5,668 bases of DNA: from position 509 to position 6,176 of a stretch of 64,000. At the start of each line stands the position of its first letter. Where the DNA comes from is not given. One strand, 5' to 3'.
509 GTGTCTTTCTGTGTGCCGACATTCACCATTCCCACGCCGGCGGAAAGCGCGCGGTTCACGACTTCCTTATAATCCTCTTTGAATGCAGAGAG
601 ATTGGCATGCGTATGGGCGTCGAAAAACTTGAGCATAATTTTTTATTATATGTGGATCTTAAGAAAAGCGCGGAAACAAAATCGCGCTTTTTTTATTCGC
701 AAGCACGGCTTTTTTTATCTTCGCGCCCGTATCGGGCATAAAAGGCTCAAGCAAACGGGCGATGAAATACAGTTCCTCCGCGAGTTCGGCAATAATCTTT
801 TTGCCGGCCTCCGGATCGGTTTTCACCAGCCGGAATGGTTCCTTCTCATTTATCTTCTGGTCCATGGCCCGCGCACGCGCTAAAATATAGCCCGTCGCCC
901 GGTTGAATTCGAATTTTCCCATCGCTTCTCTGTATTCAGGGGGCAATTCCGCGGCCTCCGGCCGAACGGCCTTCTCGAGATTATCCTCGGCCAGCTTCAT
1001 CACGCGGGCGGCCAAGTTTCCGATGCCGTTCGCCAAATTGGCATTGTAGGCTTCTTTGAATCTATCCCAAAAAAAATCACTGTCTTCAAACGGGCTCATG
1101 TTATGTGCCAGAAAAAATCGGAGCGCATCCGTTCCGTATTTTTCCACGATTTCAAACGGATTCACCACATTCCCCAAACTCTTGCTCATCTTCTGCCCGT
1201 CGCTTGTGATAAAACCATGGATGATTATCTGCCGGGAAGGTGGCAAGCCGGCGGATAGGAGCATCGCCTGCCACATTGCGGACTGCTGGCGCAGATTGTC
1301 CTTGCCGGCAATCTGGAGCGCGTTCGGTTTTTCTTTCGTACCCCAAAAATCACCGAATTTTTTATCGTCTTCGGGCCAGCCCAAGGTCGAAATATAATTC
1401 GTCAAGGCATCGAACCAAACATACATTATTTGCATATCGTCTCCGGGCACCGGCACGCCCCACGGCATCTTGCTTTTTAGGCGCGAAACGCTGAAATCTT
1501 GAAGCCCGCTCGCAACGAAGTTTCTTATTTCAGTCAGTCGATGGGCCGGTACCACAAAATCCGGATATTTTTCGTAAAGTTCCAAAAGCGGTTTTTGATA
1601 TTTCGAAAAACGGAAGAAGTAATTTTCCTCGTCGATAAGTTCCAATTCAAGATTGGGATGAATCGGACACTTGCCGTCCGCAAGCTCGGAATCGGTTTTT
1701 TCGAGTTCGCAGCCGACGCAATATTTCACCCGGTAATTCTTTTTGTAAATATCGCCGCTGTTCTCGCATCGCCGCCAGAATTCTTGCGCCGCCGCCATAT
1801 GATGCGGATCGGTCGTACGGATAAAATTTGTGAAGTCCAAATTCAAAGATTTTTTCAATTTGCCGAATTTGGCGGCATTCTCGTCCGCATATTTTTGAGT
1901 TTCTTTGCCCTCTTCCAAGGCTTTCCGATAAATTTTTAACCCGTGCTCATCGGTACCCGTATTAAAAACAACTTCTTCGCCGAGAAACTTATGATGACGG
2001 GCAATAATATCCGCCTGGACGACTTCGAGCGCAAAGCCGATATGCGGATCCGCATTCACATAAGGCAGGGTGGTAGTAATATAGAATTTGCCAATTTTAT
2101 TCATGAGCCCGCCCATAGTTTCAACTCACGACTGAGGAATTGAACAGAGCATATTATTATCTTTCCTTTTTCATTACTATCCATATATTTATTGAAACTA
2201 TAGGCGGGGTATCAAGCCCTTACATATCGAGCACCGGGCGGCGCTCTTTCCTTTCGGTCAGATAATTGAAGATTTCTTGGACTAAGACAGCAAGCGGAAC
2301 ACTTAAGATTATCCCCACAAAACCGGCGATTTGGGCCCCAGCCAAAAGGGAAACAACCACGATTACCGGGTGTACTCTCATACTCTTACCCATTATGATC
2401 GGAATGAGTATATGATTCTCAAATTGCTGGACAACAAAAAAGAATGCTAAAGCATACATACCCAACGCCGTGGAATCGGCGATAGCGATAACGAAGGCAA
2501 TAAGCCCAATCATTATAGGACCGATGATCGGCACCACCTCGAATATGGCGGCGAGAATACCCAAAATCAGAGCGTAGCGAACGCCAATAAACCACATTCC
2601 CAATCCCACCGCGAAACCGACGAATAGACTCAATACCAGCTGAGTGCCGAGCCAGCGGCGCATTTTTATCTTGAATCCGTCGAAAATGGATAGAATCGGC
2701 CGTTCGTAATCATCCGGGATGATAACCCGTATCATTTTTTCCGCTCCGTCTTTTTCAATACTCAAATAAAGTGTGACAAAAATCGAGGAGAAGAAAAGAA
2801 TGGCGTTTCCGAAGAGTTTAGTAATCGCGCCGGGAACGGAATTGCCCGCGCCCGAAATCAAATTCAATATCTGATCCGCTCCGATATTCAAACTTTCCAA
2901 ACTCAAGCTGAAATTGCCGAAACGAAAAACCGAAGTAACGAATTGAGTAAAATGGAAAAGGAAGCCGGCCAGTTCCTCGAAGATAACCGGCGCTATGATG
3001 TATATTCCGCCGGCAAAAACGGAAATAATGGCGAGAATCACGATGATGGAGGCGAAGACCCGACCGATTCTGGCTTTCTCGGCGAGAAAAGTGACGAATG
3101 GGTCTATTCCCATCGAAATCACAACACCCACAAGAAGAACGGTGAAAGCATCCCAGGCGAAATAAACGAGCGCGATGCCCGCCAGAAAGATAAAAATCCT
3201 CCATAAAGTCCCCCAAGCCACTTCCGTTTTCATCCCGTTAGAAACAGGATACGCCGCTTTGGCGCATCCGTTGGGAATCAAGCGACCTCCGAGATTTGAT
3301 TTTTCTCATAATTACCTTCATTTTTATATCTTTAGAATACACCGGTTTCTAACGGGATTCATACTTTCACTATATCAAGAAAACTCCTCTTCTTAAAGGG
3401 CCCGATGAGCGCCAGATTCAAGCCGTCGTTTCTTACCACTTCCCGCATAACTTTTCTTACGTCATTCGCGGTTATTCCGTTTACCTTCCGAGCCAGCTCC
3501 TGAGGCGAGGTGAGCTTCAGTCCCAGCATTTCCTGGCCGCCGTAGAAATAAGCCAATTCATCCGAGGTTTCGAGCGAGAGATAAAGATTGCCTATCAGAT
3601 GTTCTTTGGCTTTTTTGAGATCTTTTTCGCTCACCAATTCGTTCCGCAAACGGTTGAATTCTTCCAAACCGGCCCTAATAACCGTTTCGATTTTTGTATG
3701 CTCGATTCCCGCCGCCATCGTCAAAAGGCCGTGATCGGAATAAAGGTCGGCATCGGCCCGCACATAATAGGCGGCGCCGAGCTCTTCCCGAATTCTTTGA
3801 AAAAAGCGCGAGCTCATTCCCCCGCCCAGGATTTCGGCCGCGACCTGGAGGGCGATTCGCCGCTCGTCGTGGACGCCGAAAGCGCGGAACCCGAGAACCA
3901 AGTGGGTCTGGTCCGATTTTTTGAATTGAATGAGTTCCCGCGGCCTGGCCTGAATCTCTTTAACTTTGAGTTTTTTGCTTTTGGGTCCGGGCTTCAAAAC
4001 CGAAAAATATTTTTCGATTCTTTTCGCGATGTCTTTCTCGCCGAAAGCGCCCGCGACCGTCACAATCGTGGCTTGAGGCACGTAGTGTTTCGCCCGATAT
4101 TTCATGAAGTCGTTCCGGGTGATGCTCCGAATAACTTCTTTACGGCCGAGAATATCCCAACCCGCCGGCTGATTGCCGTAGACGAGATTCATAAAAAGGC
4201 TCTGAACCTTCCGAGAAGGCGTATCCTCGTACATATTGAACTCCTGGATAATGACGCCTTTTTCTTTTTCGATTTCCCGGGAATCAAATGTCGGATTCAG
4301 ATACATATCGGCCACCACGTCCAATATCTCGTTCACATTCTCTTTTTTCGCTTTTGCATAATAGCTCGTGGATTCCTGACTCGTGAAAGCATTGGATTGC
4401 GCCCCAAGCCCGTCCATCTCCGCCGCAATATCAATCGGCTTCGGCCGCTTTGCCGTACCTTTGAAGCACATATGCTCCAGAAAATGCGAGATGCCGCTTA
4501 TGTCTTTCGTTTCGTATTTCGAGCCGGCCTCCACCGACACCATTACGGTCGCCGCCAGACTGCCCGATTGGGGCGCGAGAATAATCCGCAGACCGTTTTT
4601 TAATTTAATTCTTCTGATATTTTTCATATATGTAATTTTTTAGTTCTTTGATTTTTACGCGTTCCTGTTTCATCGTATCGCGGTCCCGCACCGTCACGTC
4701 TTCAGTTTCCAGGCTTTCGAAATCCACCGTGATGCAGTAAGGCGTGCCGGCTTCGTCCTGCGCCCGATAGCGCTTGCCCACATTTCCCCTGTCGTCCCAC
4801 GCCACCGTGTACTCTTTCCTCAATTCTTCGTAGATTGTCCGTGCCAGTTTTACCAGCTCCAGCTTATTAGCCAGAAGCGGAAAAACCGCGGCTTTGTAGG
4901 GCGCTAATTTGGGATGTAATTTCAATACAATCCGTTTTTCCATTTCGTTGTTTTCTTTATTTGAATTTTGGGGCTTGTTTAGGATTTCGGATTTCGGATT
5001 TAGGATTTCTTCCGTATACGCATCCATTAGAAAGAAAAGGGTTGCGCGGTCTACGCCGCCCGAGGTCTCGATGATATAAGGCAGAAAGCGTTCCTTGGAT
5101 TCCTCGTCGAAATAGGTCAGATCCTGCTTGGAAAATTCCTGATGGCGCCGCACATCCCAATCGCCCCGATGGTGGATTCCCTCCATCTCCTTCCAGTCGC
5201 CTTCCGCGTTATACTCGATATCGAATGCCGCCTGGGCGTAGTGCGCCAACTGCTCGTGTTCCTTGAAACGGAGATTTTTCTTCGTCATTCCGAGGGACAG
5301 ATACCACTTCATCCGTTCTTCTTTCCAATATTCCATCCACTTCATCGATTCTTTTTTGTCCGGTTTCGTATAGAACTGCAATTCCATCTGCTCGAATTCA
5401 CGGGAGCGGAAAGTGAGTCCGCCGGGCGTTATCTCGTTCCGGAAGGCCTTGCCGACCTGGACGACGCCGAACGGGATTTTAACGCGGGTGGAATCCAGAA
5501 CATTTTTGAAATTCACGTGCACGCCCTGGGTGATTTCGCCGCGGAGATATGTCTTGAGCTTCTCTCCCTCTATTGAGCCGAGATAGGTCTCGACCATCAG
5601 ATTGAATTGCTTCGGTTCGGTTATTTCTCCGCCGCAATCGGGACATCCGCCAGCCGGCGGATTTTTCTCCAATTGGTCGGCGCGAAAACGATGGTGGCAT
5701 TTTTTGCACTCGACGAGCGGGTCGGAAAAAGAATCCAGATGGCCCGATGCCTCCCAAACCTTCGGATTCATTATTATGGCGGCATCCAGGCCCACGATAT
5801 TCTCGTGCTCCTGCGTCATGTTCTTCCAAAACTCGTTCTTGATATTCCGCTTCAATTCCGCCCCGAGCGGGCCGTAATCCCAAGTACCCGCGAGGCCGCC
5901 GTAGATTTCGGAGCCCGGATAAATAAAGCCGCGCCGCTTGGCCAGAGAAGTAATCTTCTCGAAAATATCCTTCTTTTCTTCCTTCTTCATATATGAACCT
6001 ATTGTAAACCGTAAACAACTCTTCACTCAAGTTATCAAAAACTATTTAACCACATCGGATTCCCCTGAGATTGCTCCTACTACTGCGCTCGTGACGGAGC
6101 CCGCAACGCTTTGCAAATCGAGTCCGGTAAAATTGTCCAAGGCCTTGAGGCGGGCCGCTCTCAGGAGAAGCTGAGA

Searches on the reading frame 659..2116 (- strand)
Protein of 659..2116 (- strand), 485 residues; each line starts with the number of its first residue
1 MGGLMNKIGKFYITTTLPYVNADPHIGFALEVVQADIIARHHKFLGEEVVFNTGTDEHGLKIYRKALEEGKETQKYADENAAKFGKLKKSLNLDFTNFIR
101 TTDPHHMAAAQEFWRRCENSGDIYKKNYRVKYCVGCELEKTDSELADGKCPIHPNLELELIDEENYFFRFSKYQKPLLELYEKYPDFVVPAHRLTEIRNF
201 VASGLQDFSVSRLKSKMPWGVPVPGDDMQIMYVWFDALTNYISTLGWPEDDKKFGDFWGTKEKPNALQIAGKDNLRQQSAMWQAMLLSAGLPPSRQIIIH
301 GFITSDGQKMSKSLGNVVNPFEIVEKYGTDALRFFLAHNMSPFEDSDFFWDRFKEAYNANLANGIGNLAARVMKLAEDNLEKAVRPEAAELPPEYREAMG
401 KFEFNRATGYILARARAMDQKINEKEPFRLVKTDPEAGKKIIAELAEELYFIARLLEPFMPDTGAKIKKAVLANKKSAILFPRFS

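Call 6: search_protein_families(library=pfam, proteins=[window:659-2116:-], max_evalue=0.001)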
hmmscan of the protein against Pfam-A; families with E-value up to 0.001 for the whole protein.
window:659-2116:- (485 aa): 5 families
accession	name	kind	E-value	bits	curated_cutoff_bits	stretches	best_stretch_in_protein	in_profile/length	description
PF09334.17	tRNA-synt_1g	-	2.5e-95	320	20.1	2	162-373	180-391/391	tRNA synthetases class I (M)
PF00133.28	tRNA-synt_1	-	8.5e-38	130.6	22.7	2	228-342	296-407/414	tRNA synthetases class I (I, L, M and V)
PF01406.26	tRNA-synt_1e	-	1.5e-13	51.3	27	2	297-338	241-282/301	tRNA synthetases class I (C) catalytic domain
PF01921.24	tRNA-synt_1f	-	4.5e-05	23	27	0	271-356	241-328/360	tRNA synthetases class I (K)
PF19303.5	Anticodon_3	-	5.5e-05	23.5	23.5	1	387-475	17-105/152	Anticodon binding domain of methionyl tRNA ligase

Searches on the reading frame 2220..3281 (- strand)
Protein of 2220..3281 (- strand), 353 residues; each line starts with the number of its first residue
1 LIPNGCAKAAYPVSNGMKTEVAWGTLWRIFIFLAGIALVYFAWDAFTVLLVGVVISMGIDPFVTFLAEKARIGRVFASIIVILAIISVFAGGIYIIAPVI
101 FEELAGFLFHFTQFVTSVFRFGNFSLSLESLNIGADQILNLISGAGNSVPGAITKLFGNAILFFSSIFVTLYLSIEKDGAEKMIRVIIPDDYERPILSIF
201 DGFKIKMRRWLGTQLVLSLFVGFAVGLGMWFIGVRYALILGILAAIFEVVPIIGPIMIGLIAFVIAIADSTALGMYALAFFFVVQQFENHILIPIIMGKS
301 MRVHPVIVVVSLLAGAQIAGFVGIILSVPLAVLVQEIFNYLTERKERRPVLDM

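Call 6: search_protein_families(library=pfam, proteins=[window:2220-3281:-], max_evalue=0.001)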
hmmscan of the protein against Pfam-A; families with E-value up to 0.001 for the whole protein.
window:2220-3281:- (353 aa): 1 family
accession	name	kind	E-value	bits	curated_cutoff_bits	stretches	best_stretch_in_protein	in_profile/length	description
PF01594.21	AI-2E_transport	-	1.3e-49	169.6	34.3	1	27-340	2-325/327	AI-2E family transporter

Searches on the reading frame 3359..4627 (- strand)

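Call 6: search_protein_families(library=pfam, proteins=[window:3359-4627:-], max_evalue=0.001)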
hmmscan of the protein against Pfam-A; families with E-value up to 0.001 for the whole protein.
window:3359-4627:- (422 aa): 2 families
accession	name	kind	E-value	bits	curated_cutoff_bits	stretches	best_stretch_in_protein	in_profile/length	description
PF00675.25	Peptidase_M16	-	1.3e-37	129.4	22.3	1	22-160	9-146/149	Insulinase (Peptidase family M16)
PF05193.26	Peptidase_M16_C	-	5.8e-37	127.8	23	1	168-343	1-180/181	Peptidase M16 inactive domain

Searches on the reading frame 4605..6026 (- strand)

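Call 6: search_protein_families(library=pfam, proteins=[window:4605-6026:-], max_evalue=0.001)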
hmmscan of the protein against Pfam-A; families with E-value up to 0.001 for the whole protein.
window:4605-6026:- (473 aa): 3 families
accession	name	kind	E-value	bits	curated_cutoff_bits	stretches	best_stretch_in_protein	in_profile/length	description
PF03129.25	HGTP_anticodon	-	1.8e-20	73.3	21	1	378-468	1-93/94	Anticodon binding domain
PF00587.30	tRNA-synt_2b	-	4.1e-07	30.7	29.3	1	159-328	11-171/179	tRNA synthetase class II core domain (G, H, P, S and T)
PF00102.32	Y_phosphatase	-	0.00012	22.3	20.9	1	220-343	74-198/234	Protein-tyrosine phosphatase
